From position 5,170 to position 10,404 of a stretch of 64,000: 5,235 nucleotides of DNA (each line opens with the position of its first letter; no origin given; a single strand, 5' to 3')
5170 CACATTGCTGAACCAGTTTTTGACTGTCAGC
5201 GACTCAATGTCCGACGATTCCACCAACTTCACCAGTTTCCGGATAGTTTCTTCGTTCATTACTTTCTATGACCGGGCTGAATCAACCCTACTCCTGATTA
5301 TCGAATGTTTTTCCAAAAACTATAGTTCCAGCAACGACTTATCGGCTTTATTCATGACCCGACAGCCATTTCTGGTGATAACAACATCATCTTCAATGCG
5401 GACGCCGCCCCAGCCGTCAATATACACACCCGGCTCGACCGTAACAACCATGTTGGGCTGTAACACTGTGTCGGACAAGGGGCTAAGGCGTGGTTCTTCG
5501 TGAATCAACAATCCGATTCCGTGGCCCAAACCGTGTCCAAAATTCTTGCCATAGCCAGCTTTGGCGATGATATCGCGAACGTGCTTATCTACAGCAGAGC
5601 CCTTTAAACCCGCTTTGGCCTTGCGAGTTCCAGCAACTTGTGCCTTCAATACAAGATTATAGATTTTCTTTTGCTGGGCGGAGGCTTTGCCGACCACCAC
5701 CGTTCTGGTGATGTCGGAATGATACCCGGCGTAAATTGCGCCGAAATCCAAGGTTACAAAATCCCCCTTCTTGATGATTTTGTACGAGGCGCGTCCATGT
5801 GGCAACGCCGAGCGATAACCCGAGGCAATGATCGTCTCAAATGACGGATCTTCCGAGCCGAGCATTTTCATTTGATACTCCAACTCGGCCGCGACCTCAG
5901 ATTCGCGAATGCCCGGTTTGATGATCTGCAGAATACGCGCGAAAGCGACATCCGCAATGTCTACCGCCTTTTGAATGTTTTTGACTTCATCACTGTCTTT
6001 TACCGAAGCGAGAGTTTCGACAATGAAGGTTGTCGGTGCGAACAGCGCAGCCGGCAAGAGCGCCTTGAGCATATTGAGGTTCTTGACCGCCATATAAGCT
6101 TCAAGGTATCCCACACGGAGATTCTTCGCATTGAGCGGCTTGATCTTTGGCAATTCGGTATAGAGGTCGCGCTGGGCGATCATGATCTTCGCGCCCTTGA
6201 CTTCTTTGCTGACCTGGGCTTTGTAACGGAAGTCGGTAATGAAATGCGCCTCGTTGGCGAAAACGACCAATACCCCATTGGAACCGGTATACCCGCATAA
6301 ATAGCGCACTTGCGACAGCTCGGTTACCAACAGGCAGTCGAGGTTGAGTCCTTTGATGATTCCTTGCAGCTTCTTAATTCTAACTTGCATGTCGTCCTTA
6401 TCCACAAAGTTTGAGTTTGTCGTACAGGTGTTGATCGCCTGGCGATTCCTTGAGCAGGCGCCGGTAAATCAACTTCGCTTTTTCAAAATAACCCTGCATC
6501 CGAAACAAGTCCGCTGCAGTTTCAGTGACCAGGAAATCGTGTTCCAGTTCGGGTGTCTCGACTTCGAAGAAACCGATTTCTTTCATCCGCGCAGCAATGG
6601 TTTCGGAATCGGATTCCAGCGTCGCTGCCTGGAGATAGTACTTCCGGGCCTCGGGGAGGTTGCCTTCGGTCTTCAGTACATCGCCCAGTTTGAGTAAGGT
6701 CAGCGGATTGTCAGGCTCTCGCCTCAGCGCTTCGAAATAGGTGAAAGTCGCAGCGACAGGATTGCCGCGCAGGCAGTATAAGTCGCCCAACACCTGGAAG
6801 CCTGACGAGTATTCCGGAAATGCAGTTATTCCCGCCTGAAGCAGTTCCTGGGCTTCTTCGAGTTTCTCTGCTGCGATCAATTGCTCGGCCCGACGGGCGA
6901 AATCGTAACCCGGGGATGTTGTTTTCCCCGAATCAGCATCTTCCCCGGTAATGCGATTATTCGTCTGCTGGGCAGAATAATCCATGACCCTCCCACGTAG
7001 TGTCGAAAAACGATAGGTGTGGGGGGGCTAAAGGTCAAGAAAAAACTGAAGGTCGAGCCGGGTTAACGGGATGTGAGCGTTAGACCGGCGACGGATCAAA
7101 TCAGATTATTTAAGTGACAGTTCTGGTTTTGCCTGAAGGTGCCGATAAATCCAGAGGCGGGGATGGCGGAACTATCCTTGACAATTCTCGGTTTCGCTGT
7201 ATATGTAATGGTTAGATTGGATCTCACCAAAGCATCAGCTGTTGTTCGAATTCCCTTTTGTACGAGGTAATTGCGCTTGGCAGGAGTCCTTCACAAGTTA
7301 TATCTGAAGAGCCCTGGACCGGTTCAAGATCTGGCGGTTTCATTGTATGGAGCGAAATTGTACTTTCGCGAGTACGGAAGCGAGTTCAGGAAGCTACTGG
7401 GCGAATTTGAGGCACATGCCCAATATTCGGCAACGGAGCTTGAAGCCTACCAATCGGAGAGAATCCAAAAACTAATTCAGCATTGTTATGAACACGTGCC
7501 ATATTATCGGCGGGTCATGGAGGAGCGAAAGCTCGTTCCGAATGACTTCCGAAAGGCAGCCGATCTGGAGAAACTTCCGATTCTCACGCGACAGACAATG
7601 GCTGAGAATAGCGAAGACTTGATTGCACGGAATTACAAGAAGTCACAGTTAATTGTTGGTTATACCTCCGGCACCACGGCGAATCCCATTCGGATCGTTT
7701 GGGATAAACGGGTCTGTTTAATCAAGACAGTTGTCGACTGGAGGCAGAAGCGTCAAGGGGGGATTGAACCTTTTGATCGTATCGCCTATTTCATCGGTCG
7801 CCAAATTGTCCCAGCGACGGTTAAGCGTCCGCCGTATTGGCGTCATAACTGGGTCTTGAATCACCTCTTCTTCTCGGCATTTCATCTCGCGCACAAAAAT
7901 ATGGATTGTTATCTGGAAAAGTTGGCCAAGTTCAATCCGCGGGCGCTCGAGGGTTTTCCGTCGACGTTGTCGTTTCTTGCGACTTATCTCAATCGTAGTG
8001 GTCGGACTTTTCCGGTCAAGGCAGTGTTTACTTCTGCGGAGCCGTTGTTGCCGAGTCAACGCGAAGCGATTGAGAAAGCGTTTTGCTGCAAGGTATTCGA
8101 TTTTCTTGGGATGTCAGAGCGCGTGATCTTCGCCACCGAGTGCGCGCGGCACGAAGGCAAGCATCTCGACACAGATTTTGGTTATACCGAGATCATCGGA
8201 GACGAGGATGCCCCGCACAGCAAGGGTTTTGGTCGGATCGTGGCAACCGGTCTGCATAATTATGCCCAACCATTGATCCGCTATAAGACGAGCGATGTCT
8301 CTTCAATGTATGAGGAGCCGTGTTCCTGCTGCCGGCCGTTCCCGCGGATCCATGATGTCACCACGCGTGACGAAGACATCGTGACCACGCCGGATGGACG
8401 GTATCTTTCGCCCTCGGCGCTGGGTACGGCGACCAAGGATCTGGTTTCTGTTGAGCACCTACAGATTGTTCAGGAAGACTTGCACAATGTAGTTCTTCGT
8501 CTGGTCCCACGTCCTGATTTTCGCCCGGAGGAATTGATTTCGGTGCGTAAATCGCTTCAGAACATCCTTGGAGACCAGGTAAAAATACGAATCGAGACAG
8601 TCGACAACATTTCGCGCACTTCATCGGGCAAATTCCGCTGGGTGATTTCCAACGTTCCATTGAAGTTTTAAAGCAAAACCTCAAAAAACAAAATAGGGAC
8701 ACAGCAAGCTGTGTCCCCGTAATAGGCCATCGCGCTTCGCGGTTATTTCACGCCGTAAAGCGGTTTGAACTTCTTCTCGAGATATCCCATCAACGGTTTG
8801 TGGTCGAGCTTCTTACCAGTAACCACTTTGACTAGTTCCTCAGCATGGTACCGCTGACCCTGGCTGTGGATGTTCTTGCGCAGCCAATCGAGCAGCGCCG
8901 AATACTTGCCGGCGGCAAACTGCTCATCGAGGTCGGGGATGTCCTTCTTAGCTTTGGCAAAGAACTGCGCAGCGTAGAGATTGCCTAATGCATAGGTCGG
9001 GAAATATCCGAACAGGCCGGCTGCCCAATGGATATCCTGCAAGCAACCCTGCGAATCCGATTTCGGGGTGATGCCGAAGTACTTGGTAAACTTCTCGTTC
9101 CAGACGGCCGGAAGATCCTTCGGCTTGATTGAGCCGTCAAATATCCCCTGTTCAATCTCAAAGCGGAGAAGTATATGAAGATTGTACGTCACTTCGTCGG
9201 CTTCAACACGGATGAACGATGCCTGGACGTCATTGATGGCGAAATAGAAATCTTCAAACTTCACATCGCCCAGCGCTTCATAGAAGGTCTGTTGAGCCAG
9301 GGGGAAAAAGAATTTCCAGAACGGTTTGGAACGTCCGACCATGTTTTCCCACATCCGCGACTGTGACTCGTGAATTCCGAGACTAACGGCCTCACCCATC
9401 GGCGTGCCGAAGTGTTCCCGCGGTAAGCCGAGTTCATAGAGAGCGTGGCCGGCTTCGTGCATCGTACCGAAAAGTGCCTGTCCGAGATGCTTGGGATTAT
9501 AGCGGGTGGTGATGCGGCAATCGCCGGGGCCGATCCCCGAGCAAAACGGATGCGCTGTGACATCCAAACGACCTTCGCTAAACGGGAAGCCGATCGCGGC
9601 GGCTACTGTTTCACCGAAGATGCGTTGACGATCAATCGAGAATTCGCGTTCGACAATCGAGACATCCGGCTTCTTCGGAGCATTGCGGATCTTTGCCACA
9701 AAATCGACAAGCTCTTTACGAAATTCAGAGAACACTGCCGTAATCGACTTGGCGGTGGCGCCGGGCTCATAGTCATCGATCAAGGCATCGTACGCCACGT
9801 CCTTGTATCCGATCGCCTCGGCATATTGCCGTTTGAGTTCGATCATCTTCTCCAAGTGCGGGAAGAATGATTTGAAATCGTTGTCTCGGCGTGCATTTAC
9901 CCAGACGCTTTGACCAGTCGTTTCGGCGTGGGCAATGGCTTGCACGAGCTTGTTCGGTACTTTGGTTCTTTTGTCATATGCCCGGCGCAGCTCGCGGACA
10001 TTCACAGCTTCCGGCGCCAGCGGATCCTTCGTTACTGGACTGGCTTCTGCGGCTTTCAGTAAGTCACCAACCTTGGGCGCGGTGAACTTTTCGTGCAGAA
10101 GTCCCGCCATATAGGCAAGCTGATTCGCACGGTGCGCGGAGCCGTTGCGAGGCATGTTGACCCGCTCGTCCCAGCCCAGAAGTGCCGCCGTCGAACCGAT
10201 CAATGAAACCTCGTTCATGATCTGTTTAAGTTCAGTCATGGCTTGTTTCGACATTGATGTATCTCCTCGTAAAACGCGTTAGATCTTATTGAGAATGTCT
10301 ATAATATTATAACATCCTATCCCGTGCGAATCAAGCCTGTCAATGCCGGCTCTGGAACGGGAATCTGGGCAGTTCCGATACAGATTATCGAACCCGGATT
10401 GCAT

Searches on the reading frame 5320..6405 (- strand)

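Call 60: search_protein_families(library=pfam, proteins=[window:5320-6405:-], max_evalue=0.000001)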
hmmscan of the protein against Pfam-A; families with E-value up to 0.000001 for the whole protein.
window:5320-6405:- (361 aa): 2 families
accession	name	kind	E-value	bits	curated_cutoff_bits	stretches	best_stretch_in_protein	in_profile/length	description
PF00557.29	Peptidase_M24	-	1.1e-75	254.4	23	1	143-344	2-207/208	Metallopeptidase family M24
PF01321.24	Creatinase_N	-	2.1e-19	70.7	22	1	9-132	1-125/128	Creatinase/Prolidase N-terminal domain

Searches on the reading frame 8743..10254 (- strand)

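Call 60: search_protein_families(library=pfam, proteins=[window:8743-10254:-], max_evalue=0.000001)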
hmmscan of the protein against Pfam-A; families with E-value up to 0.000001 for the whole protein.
window:8743-10254:- (503 aa): 1 family
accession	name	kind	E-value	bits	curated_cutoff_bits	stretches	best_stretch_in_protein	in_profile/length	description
PF02074.21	Peptidase_M32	-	4.8e-187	622.9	25.1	1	9-496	2-489/489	Carboxypeptidase Taq (M32) metallopeptidase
